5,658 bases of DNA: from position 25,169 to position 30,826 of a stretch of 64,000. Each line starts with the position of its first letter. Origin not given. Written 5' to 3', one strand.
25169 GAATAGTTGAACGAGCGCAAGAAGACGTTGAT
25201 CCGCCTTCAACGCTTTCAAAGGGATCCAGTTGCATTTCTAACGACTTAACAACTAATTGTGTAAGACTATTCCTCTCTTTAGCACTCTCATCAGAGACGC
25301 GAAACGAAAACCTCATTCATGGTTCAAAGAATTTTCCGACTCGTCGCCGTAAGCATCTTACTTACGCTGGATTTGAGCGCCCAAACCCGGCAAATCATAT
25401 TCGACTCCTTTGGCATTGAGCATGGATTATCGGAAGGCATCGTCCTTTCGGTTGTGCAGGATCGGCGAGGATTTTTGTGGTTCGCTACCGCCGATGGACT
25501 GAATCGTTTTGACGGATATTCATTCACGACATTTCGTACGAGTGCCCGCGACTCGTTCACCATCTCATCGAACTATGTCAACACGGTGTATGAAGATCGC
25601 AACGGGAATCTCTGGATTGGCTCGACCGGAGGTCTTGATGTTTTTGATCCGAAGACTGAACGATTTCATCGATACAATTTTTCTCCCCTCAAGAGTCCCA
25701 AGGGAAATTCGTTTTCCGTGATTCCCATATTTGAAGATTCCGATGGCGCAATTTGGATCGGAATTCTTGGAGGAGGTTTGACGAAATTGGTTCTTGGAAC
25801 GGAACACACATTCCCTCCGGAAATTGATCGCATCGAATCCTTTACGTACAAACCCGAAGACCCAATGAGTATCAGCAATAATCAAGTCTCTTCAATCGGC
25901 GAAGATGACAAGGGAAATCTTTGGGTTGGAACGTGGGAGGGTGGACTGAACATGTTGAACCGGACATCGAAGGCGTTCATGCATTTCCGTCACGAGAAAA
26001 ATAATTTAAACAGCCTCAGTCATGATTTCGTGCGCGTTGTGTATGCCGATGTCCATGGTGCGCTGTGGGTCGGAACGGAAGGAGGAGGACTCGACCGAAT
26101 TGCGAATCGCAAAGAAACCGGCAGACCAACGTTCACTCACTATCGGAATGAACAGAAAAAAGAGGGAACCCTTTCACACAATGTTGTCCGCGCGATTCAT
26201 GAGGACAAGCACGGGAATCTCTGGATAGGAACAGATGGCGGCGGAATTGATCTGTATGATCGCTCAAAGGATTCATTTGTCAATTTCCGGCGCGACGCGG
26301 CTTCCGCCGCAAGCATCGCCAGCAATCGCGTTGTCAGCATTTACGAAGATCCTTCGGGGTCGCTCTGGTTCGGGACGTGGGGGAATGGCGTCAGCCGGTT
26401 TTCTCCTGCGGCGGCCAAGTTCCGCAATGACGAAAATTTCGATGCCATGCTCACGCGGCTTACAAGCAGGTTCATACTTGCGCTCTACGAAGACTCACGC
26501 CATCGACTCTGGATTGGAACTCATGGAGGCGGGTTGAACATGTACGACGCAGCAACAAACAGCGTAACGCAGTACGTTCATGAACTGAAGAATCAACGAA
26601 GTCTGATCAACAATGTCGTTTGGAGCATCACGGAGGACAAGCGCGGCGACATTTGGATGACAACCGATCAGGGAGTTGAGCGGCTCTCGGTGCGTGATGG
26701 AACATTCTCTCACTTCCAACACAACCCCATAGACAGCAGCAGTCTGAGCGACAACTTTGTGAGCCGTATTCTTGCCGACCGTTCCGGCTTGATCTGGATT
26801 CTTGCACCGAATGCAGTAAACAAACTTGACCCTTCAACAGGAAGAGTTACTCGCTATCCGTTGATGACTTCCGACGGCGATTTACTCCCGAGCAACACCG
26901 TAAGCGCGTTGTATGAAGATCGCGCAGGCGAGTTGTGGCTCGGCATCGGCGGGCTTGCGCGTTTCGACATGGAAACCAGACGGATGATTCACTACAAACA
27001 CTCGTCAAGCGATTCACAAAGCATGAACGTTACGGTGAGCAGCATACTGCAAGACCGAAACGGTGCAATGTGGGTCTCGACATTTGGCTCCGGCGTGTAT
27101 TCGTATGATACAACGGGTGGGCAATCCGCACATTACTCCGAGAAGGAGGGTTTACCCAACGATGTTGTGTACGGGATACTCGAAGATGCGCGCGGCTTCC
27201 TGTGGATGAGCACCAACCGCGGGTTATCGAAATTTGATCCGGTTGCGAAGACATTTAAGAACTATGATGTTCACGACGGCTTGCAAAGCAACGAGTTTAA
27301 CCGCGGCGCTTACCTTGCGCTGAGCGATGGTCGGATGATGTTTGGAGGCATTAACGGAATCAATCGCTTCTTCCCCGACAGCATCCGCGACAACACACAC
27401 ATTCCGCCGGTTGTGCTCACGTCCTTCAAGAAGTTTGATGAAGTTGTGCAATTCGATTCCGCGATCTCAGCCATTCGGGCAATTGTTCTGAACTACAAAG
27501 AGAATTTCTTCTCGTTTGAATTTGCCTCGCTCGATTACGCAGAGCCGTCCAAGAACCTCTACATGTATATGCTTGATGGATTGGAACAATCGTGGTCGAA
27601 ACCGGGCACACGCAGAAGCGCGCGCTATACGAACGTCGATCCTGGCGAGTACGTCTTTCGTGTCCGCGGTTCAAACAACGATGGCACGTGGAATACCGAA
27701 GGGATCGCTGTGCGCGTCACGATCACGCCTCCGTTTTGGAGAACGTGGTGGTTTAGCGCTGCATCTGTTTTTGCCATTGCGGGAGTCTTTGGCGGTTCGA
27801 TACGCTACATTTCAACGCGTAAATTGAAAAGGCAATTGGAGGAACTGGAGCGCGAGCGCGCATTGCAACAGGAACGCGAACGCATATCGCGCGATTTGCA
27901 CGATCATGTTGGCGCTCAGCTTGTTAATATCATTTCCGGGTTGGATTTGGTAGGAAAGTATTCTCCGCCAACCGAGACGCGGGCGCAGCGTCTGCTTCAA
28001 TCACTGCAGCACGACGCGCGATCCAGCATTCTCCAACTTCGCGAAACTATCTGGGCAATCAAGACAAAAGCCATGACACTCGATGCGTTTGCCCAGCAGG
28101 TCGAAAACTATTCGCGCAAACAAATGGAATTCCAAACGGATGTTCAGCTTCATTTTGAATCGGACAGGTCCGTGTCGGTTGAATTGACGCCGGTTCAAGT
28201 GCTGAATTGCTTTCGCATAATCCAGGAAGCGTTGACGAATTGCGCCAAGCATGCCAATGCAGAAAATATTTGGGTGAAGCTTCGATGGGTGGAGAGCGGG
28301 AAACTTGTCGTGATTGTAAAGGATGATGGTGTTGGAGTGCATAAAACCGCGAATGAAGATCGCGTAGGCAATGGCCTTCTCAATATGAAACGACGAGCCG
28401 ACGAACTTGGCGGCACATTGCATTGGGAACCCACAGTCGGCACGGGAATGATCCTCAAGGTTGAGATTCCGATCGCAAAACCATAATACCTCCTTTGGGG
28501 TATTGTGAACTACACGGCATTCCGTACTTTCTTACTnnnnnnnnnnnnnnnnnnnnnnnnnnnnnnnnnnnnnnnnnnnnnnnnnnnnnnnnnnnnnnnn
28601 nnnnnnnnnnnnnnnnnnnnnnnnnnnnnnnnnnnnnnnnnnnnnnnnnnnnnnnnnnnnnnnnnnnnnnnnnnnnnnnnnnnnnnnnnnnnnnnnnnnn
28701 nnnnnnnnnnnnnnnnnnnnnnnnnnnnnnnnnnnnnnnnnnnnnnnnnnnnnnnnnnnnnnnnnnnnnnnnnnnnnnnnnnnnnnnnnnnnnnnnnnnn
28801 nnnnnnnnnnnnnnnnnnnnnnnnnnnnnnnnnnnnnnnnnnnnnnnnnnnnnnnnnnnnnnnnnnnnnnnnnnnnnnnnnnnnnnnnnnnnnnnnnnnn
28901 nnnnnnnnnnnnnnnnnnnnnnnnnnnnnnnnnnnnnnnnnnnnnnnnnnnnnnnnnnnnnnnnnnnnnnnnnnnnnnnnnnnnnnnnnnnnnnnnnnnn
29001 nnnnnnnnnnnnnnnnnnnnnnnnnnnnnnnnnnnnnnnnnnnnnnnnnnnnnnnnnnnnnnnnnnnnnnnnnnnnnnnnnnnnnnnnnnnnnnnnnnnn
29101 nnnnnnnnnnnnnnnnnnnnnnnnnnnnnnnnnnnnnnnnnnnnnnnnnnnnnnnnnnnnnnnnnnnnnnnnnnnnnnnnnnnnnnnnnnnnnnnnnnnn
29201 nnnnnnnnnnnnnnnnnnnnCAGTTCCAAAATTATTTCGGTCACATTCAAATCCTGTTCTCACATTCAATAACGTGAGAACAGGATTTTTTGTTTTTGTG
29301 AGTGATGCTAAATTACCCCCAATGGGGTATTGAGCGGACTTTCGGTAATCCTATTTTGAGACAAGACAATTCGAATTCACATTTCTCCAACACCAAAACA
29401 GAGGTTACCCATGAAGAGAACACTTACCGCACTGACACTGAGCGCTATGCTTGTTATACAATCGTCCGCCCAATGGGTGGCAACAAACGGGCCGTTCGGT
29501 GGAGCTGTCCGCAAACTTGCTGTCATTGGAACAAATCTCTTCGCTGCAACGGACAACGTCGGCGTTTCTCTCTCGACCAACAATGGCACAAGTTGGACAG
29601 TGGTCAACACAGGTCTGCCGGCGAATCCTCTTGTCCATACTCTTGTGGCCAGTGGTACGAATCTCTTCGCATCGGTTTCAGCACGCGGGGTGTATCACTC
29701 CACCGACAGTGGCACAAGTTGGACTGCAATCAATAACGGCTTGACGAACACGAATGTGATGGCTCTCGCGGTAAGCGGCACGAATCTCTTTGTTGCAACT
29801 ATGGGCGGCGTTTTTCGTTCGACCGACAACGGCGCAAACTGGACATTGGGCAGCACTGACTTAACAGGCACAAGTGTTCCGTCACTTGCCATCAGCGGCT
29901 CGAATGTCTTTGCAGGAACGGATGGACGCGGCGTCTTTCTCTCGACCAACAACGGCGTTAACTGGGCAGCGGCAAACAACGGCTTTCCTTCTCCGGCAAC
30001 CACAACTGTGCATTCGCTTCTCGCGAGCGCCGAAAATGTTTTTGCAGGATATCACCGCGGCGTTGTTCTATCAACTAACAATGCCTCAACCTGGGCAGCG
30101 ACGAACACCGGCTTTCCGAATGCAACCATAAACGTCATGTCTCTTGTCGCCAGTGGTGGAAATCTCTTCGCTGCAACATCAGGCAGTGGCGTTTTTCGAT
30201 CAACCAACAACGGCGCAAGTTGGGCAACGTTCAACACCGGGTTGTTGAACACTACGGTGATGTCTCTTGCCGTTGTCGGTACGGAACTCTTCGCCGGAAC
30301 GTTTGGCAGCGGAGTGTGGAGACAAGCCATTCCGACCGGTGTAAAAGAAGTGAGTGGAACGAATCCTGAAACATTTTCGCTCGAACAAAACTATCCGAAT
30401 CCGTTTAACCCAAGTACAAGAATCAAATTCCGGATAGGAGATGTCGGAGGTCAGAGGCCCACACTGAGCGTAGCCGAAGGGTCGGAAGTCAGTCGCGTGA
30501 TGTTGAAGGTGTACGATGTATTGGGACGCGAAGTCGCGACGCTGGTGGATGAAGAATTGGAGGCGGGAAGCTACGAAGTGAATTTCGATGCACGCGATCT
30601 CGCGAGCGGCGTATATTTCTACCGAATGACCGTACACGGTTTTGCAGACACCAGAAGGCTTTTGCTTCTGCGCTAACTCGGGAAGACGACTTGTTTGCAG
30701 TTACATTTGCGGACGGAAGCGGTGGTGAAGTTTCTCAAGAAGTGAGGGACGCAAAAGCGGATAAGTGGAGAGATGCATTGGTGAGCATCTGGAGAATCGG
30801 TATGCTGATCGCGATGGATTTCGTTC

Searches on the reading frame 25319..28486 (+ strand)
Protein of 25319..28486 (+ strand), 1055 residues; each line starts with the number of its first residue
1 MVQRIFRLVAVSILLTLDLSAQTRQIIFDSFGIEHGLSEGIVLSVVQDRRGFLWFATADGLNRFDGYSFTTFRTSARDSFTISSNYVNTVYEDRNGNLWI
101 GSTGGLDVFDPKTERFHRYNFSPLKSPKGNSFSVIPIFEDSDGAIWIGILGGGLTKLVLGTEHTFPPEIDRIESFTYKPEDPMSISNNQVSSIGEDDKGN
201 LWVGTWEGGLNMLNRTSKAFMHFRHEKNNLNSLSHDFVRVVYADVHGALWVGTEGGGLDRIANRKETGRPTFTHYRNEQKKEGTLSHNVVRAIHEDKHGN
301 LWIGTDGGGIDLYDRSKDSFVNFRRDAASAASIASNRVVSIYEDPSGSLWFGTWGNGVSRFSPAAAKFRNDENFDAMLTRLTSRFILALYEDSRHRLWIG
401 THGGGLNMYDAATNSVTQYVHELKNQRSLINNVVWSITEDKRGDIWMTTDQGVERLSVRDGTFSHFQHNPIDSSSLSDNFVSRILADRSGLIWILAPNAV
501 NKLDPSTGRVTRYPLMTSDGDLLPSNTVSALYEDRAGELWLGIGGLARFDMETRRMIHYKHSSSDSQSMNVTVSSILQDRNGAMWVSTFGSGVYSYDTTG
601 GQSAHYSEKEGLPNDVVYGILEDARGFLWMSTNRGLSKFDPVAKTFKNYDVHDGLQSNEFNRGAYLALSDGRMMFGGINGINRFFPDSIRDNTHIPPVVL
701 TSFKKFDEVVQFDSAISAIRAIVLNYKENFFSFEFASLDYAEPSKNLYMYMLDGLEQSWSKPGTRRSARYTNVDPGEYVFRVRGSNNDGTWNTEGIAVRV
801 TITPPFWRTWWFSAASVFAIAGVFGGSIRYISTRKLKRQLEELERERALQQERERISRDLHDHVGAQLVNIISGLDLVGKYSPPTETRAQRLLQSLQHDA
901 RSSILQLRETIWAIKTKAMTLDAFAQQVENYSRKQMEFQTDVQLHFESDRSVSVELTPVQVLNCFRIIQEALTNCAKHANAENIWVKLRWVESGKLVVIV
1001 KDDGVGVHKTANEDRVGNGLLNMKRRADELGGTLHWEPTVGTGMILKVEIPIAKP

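Call 24: search_protein_families(library=pfam, proteins=[window:25319-28486:+], max_evalue=0.001)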
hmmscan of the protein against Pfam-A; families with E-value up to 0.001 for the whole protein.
window:25319-28486:+ (1055 aa): 7 families
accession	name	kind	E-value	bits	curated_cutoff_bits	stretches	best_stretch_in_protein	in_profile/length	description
PF07494.17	Reg_prop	-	2.9e-67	214.3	20.4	6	285-307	2-24/24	Two component regulator propeller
PF07495.19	Y_Y_Y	-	1e-16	61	26.6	1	739-802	1-64/65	Y_Y_Y domain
PF02518.31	HATPase_c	-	9.5e-12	45.8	26.4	1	965-1052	7-109/111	Histidine kinase-, DNA gyrase B-, and HSP90-like ATPase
PF07730.19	HisKA_3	-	2.3e-11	44.5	24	1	852-916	1-65/68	Histidine kinase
PF23748.1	Beta-prop_LRRK2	-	5.2e-11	42.6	26.9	0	276-322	262-308/359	LRRK2 beta propeller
PF15533.11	Ntox33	-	0.00017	22.4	28.4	0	90-105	38-53/65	Bacterial toxin 33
PF24565.1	Ned1_M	-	0.00049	20.3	27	0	286-303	68-85/100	Nuclear elongation and deformation protein 1-like, middle domain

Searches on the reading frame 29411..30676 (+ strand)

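Call 24: search_protein_families(library=pfam, proteins=[window:29411-30676:+], max_evalue=0.001)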
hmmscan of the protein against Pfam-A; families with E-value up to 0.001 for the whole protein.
window:29411-30676:+ (421 aa): 5 families
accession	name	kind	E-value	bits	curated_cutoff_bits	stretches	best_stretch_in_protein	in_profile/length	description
PF15902.12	Sortilin-Vps10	-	1.6e-10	40.8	33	0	218-277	3-63/446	Sortilin, neurotensin receptor 3,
PF19755.4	DUF6242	-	6.8e-08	33.1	29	0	209-271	154-217/217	Domain of unknown function (DUF6242)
PF02012.26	BNR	-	8.2e-08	31.6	27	0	135-145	1-11/12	BNR/Asp-box repeat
PF18962.6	Por_Secre_tail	-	4.4e-07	30.5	27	1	328-409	2-65/75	Secretion system C-terminal sorting domain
PF13585.12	CHU_C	-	0.00025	21.6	27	0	351-408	17-72/86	CHU_C Type IX secretion signal domain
